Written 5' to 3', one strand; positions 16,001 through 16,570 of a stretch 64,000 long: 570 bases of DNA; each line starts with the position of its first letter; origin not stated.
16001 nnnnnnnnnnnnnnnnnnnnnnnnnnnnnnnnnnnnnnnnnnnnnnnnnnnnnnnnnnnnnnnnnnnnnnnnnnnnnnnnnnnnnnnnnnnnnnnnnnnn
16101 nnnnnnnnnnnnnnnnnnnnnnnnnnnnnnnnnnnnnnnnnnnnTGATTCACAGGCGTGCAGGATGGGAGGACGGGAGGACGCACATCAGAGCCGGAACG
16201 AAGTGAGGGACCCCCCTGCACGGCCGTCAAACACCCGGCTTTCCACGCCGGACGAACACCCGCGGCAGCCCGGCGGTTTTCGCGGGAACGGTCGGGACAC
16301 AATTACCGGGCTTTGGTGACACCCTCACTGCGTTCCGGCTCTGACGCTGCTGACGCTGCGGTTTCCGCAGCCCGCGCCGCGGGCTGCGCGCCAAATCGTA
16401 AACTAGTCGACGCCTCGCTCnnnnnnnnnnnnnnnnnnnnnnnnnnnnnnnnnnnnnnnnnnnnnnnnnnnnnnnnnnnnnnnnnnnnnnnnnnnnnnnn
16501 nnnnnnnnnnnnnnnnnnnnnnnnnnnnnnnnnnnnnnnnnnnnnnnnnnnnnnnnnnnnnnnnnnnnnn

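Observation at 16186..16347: MITE-like dispersed element: two full copies (16186-16347, 52598-52760) plus solo arms at 38784-38811 and 52780-52802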

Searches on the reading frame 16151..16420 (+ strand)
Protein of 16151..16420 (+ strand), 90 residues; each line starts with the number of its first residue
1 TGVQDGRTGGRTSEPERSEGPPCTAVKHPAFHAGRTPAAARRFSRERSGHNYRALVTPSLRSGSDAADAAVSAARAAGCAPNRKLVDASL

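Call 22: find_homologous_proteins(query=window:16151-16420:+, max_evalue=10)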
Query seq(90 aa): 36 candidates shared short words with the query, none scored E <= 10.
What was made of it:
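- On MITE (DDE-transposase-derived): A protein search with its translation found nothing (call 22).
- A protein-database search with a translation of c1 found nothing (call 22).
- Tried and rejected: Spurious ORFs across copies: a search of the protein collection with the c1 translation gave no hit at E<=10 (call 22).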

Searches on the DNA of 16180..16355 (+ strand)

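Call 50: search_dna_similar(query=window:16180-16355:+, collection=plasmids, mode=distant, max_evalue=1, max_rows=15)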
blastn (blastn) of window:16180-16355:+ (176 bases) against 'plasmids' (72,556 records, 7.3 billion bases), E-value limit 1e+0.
Records with a match: 2; places in all: 2; records where one place covers at least 80% of the query: 0.
Best place of each record, by identity: 80-90% 2.
By first word of the organism name: Sphingopyxis 2.
By predicted mobility (MOB-suite, as given by PLSDB): non-mobilizable 2.
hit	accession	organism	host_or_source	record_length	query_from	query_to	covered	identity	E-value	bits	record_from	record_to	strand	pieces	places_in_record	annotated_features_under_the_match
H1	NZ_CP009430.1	Sphingopyxis macrogoltabida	soil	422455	67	99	19%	88.2%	5e-1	41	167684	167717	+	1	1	serine hydrolase domain-containing protein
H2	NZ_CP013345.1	Sphingopyxis macrogoltabida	whole organism,activated sludge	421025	67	99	19%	88.2%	5e-1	41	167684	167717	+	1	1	serine hydrolase domain-containing protein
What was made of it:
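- Tried and rejected: blastn against plasmids gave only two 34-nt chance hits (call 50).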
